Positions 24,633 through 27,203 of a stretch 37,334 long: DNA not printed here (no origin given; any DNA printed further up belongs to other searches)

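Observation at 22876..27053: Tandem secreted pentapeptide-repeat paralogs capped by an unrecognised Cys-rich C-terminal module and duplicated 4-Cys N-modules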

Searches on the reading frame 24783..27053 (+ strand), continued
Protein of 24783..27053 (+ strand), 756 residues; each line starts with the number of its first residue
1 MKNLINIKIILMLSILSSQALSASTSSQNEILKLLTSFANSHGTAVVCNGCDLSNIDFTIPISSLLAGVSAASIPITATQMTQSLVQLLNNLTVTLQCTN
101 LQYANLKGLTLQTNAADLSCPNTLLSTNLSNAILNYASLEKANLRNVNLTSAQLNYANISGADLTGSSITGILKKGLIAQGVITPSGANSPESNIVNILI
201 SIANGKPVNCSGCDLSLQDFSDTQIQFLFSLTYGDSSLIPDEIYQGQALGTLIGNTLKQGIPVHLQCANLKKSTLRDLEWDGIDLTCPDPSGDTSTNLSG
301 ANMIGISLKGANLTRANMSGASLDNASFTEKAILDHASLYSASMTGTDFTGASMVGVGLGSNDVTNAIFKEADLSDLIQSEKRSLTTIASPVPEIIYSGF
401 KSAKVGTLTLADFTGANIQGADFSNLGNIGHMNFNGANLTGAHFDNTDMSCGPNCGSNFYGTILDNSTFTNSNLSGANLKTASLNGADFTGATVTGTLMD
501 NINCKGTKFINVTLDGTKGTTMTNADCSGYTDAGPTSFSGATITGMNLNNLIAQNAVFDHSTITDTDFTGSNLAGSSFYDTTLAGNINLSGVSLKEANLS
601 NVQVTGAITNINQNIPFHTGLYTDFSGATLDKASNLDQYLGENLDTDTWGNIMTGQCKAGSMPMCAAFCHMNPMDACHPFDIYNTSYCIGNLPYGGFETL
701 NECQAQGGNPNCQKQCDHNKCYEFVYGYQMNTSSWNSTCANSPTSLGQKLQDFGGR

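Call 63: find_homologous_proteins(query=A5, max_evalue=1e-10)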
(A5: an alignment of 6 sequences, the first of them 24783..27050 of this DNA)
Query A5 (6 sequences) (756 aa, profile of the alignment): 5042 proteins with E <= 1e-10 among 8000 candidates; the best 120 are listed.
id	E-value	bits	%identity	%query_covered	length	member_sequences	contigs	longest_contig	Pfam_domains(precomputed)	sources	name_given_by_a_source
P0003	7.5e-262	888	100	100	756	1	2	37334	PF13576.13,PF13599.14,PF00805.29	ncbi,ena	-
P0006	9.7e-256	868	39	82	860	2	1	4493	PF13576.13,PF13599.14,PF00805.29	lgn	-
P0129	2.5e-91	325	26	68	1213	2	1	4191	PF13576.13,PF13599.14,PF00805.29,PF23894.3,PF25296.2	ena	-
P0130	9.4e-91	323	27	72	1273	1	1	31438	PF13576.13,PF13599.14,PF00805.29,PF25296.2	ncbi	-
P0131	3.8e-89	318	26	64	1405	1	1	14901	PF12951.14,PF13576.13,PF13599.14,PF00805.29,PF27479.1,PF25296.2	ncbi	-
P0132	1.4e-84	303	25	67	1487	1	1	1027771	PF13576.13,PF13599.14,PF00805.29,PF13620.13,PF22904.4,PF17210.10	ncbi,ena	-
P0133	2.7e-80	289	23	79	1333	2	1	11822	PF05264.17,PF13576.13,PF13599.14,PF00805.29,PF25296.2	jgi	jgi:uncharacterized protein YjbI with pentapeptide repeats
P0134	6.5e-76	274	27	63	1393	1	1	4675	PF13576.13,PF13599.14,PF00805.29,PF25296.2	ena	-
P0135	1.9e-75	273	30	45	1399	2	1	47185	PF13576.13,PF13599.14,PF00805.29,PF25296.2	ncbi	-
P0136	3.5e-75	272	26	67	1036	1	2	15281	PF13576.13,PF13599.14,PF00805.29,PF25296.2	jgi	jgi:uncharacterized protein YjbI with pentapeptide repeats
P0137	8.9e-75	270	25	66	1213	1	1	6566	PF13576.13,PF13599.14,PF00805.29,PF25296.2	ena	-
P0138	1.5e-74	270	25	67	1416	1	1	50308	PF13576.13,PF13599.14,PF00805.29,PF25296.2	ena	-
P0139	1.3e-73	267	28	78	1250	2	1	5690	PF13576.13,PF13599.14,PF00805.29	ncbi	-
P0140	2.9e-73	265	26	67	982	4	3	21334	PF05264.17,PF13576.13,PF13599.14,PF00805.29,PF23894.3,PF25296.2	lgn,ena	-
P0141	1.2e-72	263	24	64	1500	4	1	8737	PF13576.13,PF13599.14,PF00805.29,PF20703.4,PF25296.2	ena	-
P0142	1.8e-72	263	28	71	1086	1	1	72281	PF13576.13,PF13599.14,PF00805.29,PF25296.2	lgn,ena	-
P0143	2.5e-69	252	27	64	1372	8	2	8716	PF13576.13,PF13599.14,PF00805.29,PF25296.2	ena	-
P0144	1.5e-68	250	26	64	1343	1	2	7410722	PF13576.13,PF07589.17,PF13599.14,PF00805.29,PF23894.3,PF25296.2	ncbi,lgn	ncbi:MAG: pentapeptide repeat-containing protein [Pirellulales bacterium]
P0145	2.6e-68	249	28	69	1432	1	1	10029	PF05264.17,PF13576.13,PF03160.21,PF13599.14,PF00805.29,PF16819.12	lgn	-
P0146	2.8e-68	249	28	49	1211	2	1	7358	PF13576.13,PF13599.14,PF00805.29,PF25296.2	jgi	-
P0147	3.3e-68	249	29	63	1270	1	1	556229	PF13576.13,PF13599.14,PF00805.29,PF25296.2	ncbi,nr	ncbi:MAG: pentapeptide repeat-containing protein [Leptolyngbya sp. SIO1E4]|nr:pentapeptide repeat-co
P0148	6.5e-68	248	26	66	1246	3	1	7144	PF13576.13,PF13599.14,PF00805.29,PF25296.2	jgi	-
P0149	2.0e-67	246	26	71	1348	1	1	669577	PF13576.13,PF00059.28,PF13599.14,PF00805.29,PF25296.2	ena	-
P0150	4.8e-67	245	27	63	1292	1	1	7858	PF13576.13,PF13599.14,PF00805.29,PF25021.2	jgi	jgi:uncharacterized protein YjbI with pentapeptide repeats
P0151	8.4e-67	244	30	61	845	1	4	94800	PF13576.13,PF13599.14,PF00805.29,PF25296.2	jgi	jgi:uncharacterized protein YjbI with pentapeptide repeats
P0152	1.0e-66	244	28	67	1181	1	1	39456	PF13576.13,PF13599.14,PF00805.29,PF23894.3,PF25296.2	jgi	jgi:uncharacterized protein YjbI with pentapeptide repeats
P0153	8.5e-66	241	25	66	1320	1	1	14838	PF23657.2,PF13576.13,PF13599.14,PF00805.29,PF25296.2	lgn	-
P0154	1.0e-65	240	29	67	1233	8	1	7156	PF01094.35,PF13576.13,PF13599.14,PF00805.29,PF13458.13,PF23894.3,PF25296.2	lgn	-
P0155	1.8e-65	240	24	76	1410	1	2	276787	PF13576.13,PF13599.14,PF00805.29,PF13620.13,PF22904.4,PF17210.10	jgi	jgi:uncharacterized protein YjbI with pentapeptide repeats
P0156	4.7e-65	238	25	49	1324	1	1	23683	PF13576.13,PF07589.17,PF13599.14,PF00805.29,PF23894.3,PF25296.2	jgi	jgi:uncharacterized protein YjbI with pentapeptide repeats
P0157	6.8e-65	238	27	66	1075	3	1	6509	PF13576.13,PF13599.14,PF00805.29,PF25296.2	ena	-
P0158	7.0e-65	238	24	77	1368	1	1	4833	PF13576.13,PF13599.14,PF00805.29,PF23894.3,PF25296.2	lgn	-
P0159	2.3e-64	236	25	83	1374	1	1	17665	PF13576.13,PF13599.14,PF00805.29,PF25296.2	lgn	-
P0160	5.7e-64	235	27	62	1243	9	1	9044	PF01094.35,PF13576.13,PF13599.14,PF00805.29,PF13458.13,PF23894.3,PF25296.2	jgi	jgi:uncharacterized protein YjbI with pentapeptide repeats/ABC-type branched-subunit amino acid tran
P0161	5.8e-64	235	25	41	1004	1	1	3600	PF13576.13,PF13599.14,PF00805.29,PF25296.2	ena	-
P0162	1.3e-63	233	28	79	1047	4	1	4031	PF13576.13,PF13599.14,PF00805.29,PF13472.13,PF25296.2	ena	-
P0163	1.4e-63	233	23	81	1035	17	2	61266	PF13576.13,PF13599.14,PF00805.29,PF25296.2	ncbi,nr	ncbi:MAG: pentapeptide repeat-containing protein [Microcystis sp. M078S1]|nr:pentapeptide repeat-con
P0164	1.5e-63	233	25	63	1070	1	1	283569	PF13576.13,PF13599.14,PF00805.29,PF23894.3,PF25296.2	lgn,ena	-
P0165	5.2e-63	231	25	64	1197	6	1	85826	PF13576.13,PF13599.14,PF00805.29,PF25296.2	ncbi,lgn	-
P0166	7.1e-63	231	27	63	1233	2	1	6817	PF01094.35,PF13576.13,PF13599.14,PF00805.29,PF13458.13,PF25296.2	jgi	jgi:uncharacterized protein YjbI with pentapeptide repeats/ABC-type branched-subunit amino acid tran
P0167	8.0e-63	231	22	68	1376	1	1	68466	PF13576.13,PF13599.14,PF00805.29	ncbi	ncbi:MAG: hypothetical protein Alpg2KO_15950 [Alphaproteobacteria bacterium]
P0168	1.6e-62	230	23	81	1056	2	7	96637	PF13576.13,PF13599.14,PF00805.29,PF25296.2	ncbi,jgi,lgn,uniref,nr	ncbi:MAG: pentapeptide repeat-containing protein [Dolichospermum sp.]|jgi:uncharacterized protein Yj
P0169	2.2e-62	229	25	80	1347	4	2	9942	PF13576.13,PF13599.14,PF00805.29,PF25296.2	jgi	-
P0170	2.8e-62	229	28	49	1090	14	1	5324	PF13576.13,PF13599.14,PF00805.29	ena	-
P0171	3.8e-62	229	27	71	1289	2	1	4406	PF13576.13,PF13599.14,PF00805.29,PF25296.2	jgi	jgi:uncharacterized protein YjbI with pentapeptide repeats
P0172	1.0e-61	227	24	68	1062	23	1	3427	PF13576.13,PF13599.14,PF00805.29,PF25296.2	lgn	-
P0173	1.1e-61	227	27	68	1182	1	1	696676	PF13576.13,PF13599.14,PF00805.29,PF25296.2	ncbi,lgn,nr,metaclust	ncbi:putative low-complexity protein [Leptolyngbya sp. PCC 7375]|nr:putative low-complexity protein 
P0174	1.4e-61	227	26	74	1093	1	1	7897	PF13576.13,PF13599.14,PF00805.29,PF25296.2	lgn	-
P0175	1.6e-61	227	26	76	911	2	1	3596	PF13576.13,PF13599.14,PF00805.29,PF25296.2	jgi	jgi:uncharacterized protein YjbI with pentapeptide repeats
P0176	1.8e-61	226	25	67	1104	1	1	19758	PF13576.13,PF13599.14,PF00805.29,PF25296.2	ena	-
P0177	2.0e-61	226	26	71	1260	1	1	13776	PF13576.13,PF13599.14,PF00805.29,PF01436.28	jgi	jgi:uncharacterized protein YjbI with pentapeptide repeats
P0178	2.0e-61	226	23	62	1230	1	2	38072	PF13576.13,PF13599.14,PF00805.29,PF23894.3,PF25296.2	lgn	-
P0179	9.0e-61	224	26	67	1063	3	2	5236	PF13576.13,PF25059.2,PF13599.14,PF00805.29,PF00041.28,PF10179.16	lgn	-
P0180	1.1e-60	224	26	68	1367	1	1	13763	PF13576.13,PF13599.14,PF00805.29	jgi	jgi:uncharacterized protein YjbI with pentapeptide repeats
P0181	1.3e-60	224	23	81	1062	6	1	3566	PF13576.13,PF13599.14,PF00805.29,PF25296.2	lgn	-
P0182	2.3e-60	223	25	80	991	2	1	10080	PF13576.13,PF13599.14,PF00805.29,PF25296.2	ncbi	-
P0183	4.7e-60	222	24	69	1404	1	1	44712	PF09937.15,PF13576.13,PF13599.14,PF00805.29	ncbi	ncbi:MAG: pentapeptide repeat-containing protein [Polyangiaceae bacterium]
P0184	4.8e-60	222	29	56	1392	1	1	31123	PF13576.13,PF13599.14,PF00805.29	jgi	-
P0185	5.5e-60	221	25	54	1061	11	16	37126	PF13576.13,PF13599.14,PF00805.29,PF25296.2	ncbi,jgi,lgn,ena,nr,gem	ncbi:MAG: hypothetical protein GPJ12_01890 [Microcystis aeruginosa S11-01]|jgi:uncharacterized prote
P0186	1.1e-59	221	23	49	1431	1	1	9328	PF13576.13,PF13599.14,PF00805.29,PF23894.3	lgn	-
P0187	1.3e-59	220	29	64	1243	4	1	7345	PF01094.35,PF13576.13,PF13599.14,PF00805.29,PF13458.13,PF25296.2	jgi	jgi:uncharacterized protein YjbI with pentapeptide repeats/ABC-type branched-subunit amino acid tran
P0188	1.5e-59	220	28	70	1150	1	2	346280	PF13576.13,PF13599.14,PF00805.29,PF25296.2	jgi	jgi:uncharacterized protein YjbI with pentapeptide repeats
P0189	1.5e-59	220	25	54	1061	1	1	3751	PF13576.13,PF13599.14,PF00805.29,PF25296.2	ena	-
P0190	1.6e-59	220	26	77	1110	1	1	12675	PF05264.17,PF13576.13,PF01522.27,PF17802.8,PF13599.14,PF00805.29,PF25296.2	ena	-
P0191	3.7e-59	219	24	75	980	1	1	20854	PF13576.13,PF13599.14,PF00805.29,PF23894.3,PF25296.2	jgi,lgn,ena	-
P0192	5.9e-59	218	23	69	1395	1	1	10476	PF13576.13,PF13599.14,PF00805.29,PF25296.2,PF20720.4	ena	-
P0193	8.1e-59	218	25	54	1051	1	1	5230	PF13576.13,PF13599.14,PF00805.29,PF25296.2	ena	-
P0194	9.3e-59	217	26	48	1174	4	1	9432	PF13576.13,PF13599.14,PF00805.29,PF25296.2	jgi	-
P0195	9.4e-59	217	28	45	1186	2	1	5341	PF13576.13,PF13599.14,PF00805.29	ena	-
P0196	1.5e-58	217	26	69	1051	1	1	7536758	PF13576.13,PF13599.14,PF00805.29,PF23894.3,PF25296.2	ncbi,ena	-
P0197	1.7e-58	217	26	70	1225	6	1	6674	PF13576.13,PF13599.14,PF00805.29,PF25296.2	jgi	-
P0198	2.3e-58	216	23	68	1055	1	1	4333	PF13576.13,PF13599.14,PF00805.29,PF25296.2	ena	-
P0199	2.8e-58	216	26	70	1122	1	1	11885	PF13576.13,PF13599.14,PF00805.29,PF25296.2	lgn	-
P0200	2.9e-58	216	25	67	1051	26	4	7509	PF13576.13,PF13599.14,PF00805.29,PF25296.2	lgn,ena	-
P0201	3.2e-58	216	22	77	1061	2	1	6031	PF13576.13,PF13599.14,PF00805.29,PF25296.2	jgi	jgi:uncharacterized protein YjbI with pentapeptide repeats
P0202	3.5e-58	216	26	73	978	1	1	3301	PF13576.13,PF13599.14,PF00805.29,PF25296.2,PF00583.32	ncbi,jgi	jgi:uncharacterized protein YjbI with pentapeptide repeats/RimJ/RimL family protein N-acetyltransfer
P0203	3.8e-58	215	26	82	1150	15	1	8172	PF13576.13,PF01522.27,PF13599.14,PF00805.29,PF25296.2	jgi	-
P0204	3.9e-58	215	24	77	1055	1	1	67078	PF13576.13,PF13599.14,PF00805.29,PF25296.2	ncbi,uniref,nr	ncbi:secreted effector protein PipB2 [Microcystis aeruginosa NIES-2520]|uniref:Secreted effector pro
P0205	4.9e-58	215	26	49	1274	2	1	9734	PF13576.13,PF13599.14,PF00805.29,PF25296.2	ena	-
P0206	5.1e-58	215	25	67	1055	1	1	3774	PF13576.13,PF13599.14,PF00805.29,PF25296.2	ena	-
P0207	5.2e-58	215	24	77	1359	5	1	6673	PF13576.13,PF13599.14,PF00805.29,PF25296.2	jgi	jgi:uncharacterized protein YjbI with pentapeptide repeats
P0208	8.6e-58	214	24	72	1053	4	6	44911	PF13576.13,PF13599.14,PF00805.29,PF25296.2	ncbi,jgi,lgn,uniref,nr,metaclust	ncbi:secreted effector protein PipB2 [Microcystis aeruginosa NIES-1211]|jgi:uncharacterized protein 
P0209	1.7e-57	213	27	68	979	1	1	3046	PF13576.13,PF13599.14,PF00805.29,PF25296.2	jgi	jgi:uncharacterized protein YjbI with pentapeptide repeats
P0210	2.5e-57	213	26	41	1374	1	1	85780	PF13576.13,PF13599.14,PF00805.29,PF23894.3,PF25296.2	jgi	jgi:uncharacterized protein YjbI with pentapeptide repeats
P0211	3.8e-57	212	29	54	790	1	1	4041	PF13576.13,PF13599.14,PF00805.29,PF25296.2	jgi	jgi:uncharacterized protein YjbI with pentapeptide repeats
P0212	6.0e-57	211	26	77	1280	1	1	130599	PF13715.13,PF13576.13,PF13599.14,PF00805.29,PF13620.13,PF22904.4,PF17210.10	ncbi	-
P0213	1.1e-56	211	25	54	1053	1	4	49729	PF13576.13,PF13599.14,PF00805.29,PF25296.2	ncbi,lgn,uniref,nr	ncbi:MAG: pentapeptide repeat-containing protein [Microcystis aeruginosa Ma_MB_S_20031200_S102]|unir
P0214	1.2e-56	210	23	65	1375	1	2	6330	PF13576.13,PF13599.14,PF00805.29,PF25296.2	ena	-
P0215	1.4e-56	210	24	67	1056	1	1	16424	PF13576.13,PF13599.14,PF00805.29,PF25296.2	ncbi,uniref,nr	ncbi:pentapeptide repeat-containing protein [Microcystis aeruginosa]|uniref:Pentapeptide repeat-cont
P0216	1.8e-56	210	22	77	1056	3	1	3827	PF13576.13,PF13599.14,PF00805.29,PF25296.2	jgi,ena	jgi:uncharacterized protein YjbI with pentapeptide repeats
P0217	2.4e-56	209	28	37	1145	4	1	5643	PF13576.13,PF13599.14,PF00805.29,PF25296.2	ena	-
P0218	2.6e-56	209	24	65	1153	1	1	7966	PF13576.13,PF13599.14,PF00805.29,PF25296.2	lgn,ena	-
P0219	2.8e-56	209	24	68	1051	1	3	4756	PF13576.13,PF13599.14,PF00805.29,PF25296.2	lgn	-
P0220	3.3e-56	209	27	42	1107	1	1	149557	PF13576.13,PF13599.14,PF00805.29,PF25296.2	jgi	jgi:uncharacterized protein YjbI with pentapeptide repeats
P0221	3.3e-56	209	26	67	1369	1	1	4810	PF13576.13,PF13599.14,PF00805.29,PF25296.2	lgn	-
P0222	4.3e-56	209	24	65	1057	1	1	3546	PF13576.13,PF13599.14,PF00805.29,PF25296.2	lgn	-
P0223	5.0e-56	208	24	67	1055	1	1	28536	PF13576.13,PF13599.14,PF00805.29,PF25296.2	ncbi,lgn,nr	ncbi:MAG: pentapeptide repeat-containing protein [Microcystis sp. LE18-22.4A]|nr:pentapeptide repeat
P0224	6.0e-56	208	26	62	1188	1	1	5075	PF13576.13,PF13599.14,PF00805.29,PF25296.2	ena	-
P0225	8.3e-56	208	26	73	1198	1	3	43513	PF13576.13,PF00656.28,PF13599.14,PF00805.29,PF20703.4,PF25296.2,PF13191.13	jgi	jgi:uncharacterized protein YjbI with pentapeptide repeats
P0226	9.8e-56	207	27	45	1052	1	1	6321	PF13576.13,PF13599.14,PF00805.29,PF25296.2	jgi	jgi:uncharacterized protein YjbI with pentapeptide repeats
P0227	1.1e-55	207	26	68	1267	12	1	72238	PF13576.13,PF02608.21,PF13599.14,PF00805.29,PF04392.19,PF25296.2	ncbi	-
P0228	1.3e-55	207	27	58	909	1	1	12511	PF23657.2,PF13576.13,PF13599.14,PF00805.29,PF25296.2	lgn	-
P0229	1.4e-55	207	27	71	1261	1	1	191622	PF13576.13,PF11974.15,PF13599.14,PF00805.29,PF13620.13,PF22904.4,PF17210.10,PF25296.2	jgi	-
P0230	1.6e-55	207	24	67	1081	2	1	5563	PF13576.13,PF13599.14,PF00805.29,PF23894.3,PF25296.2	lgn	-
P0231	2.0e-55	206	25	69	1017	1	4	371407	PF13576.13,PF13599.14,PF00805.29,PF25296.2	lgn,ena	-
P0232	2.9e-55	206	25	72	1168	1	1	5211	PF13576.13,PF13599.14,PF00805.29,PF25021.2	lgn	-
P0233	2.9e-55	206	26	67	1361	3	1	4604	PF12951.14,PF13576.13,PF13599.14,PF00805.29,PF25296.2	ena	-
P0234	3.3e-55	206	28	50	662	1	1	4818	PF13576.13,PF13599.14,PF00805.29,PF25296.2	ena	-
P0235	5.5e-55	205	26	66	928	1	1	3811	PF13576.13,PF13599.14,PF00805.29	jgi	jgi:uncharacterized protein YjbI with pentapeptide repeats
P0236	7.7e-55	205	28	63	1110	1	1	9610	PF13576.13,PF01522.27,PF13599.14,PF00805.29,PF25296.2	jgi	-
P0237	8.0e-55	204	28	79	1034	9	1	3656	PF13576.13,PF13599.14,PF00805.29,PF25296.2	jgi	jgi:uncharacterized protein YjbI with pentapeptide repeats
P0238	8.4e-55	204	27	78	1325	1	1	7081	PF13576.13,PF13599.14,PF00805.29,PF25296.2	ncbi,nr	ncbi:pentapeptide repeat-containing protein, partial [Paracoccaceae bacterium]|nr:pentapeptide repea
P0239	9.0e-55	204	27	70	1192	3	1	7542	PF01094.35,PF13576.13,PF13599.14,PF00805.29,PF13458.13,PF25296.2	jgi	jgi:branched-chain amino acid transport system substrate-binding protein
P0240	9.4e-55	204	28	46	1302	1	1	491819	PF13576.13,PF13599.14,PF00805.29,PF25021.2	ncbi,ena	-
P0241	1.1e-54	204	26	69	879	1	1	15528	PF13576.13,PF13599.14,PF00805.29,PF23894.3,PF25296.2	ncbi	ncbi:MAG: pentapeptide repeat-containing protein [Cyanobacteria bacterium J06643_5]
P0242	1.4e-54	204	27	67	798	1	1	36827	PF13576.13,PF07589.17,PF13599.14,PF00805.29,PF25296.2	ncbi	ncbi:MAG: pentapeptide repeat-containing protein [Anaerohalosphaeraceae bacterium]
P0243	2.1e-54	203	26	68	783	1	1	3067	PF13576.13,PF13599.14,PF00805.29,PF25296.2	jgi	jgi:uncharacterized protein YjbI with pentapeptide repeats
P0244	3.9e-54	202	25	62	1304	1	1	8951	PF13576.13,PF13599.14,PF00805.29,PF25296.2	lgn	-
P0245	4.6e-54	202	29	71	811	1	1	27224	PF13576.13,PF13599.14,PF00805.29,PF07995.18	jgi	jgi:uncharacterized protein YjbI with pentapeptide repeats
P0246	5.1e-54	202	29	68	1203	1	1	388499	PF13576.13,PF13599.14,PF00805.29,PF25296.2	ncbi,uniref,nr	ncbi:pentapeptide repeat-containing protein [Intestinicryptomonas porci]|uniref:Pentapeptide repeat-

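Call 65: fold_search(model_id=the predicted structure, library=pdb)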
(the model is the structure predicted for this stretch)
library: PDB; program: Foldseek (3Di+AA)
matches with E <= 10: 409; with E <= 0.001: 98
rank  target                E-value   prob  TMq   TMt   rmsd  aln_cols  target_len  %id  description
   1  3du1                  1.1e-09  1.00  0.17  0.40   9.1       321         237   18  The 2.0 Angstrom Resolution Crystal Structure of HetL, a Pentapeptide Repeat Protein involved in Heterocyst Differentiat (released 2008-11-11)
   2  5dns_A                3.7e-09  1.00  0.12  0.26  12.1       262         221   22  t1428 loop variant in P3221 (released 2016-09-28)
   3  5dqa_C                4.6e-09  1.00  0.17  0.47   8.9       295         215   22  t3284 loop variant of beta1 (released 2016-08-31)
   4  5dqa_A                5.7e-09  1.00  0.14  0.43  11.9       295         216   24  t3284 loop variant of beta1 (released 2016-08-31)
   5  4yei_A                7.1e-09  1.00  0.12  0.36  10.8       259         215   25  Beta1mut synthetic solenoid protein (released 2016-03-09)
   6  4yfo                  1.4e-08  1.00  0.11  0.25  12.9       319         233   20  beta1_ex1 (released 2016-03-16)
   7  4yc5                  1.7e-08  1.00  0.15  0.40   9.1       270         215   22  Beta1 synthetic solenoid protein (released 2016-03-09)
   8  5dn0                  4.1e-08  1.00  0.13  0.31  12.9       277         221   21  t1555 loop variant (released 2016-08-31)
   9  5dns_B                8.0e-08  1.00  0.09  0.27  13.8       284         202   19  t1428 loop variant in P3221 (released 2016-09-28)
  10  4ycq                  1.2e-07  1.00  0.08  0.22  13.7       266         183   21  Beta1 synthetic solenoid protein (released 2016-03-09)
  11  2xt2_B                3.8e-07  1.00  0.16  0.52   9.0       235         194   11  Structure of the pentapeptide repeat protein AlbG, a resistance factor for the topoisomerase poison albicidin. (released 2010-10-13)
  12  2xty_B                4.3e-07  1.00  0.12  0.30  10.9       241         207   17  Structure of QnrB1 (R167E-Trypsin Treated), a plasmid-mediated fluoroquinolone resistance protein (released 2010-10-27)
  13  2xty_A                7.3e-07  1.00  0.11  0.27  11.9       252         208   15  Structure of QnrB1 (R167E-Trypsin Treated), a plasmid-mediated fluoroquinolone resistance protein (released 2010-10-27)
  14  2xtw_D                7.9e-07  1.00  0.12  0.30  10.1       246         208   17  Structure of QnrB1 (Full length), a plasmid-mediated fluoroquinolone resistance protein (released 2010-10-20)
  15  5di5                  8.7e-07  1.00  0.08  0.25  12.6       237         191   22  beta1 t801 loop variant in P3221 (released 2016-08-31)
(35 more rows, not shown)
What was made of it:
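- On Pentapeptide repeat protein superfamily (Pfam PF00805 / Rfr fold): The top Foldseek hits are HetL, designed PRPs, QnrB1, AlbG and MfpA (call 65).
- Foldseek hits to QnrB1, AlbG and MfpA (call 65).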
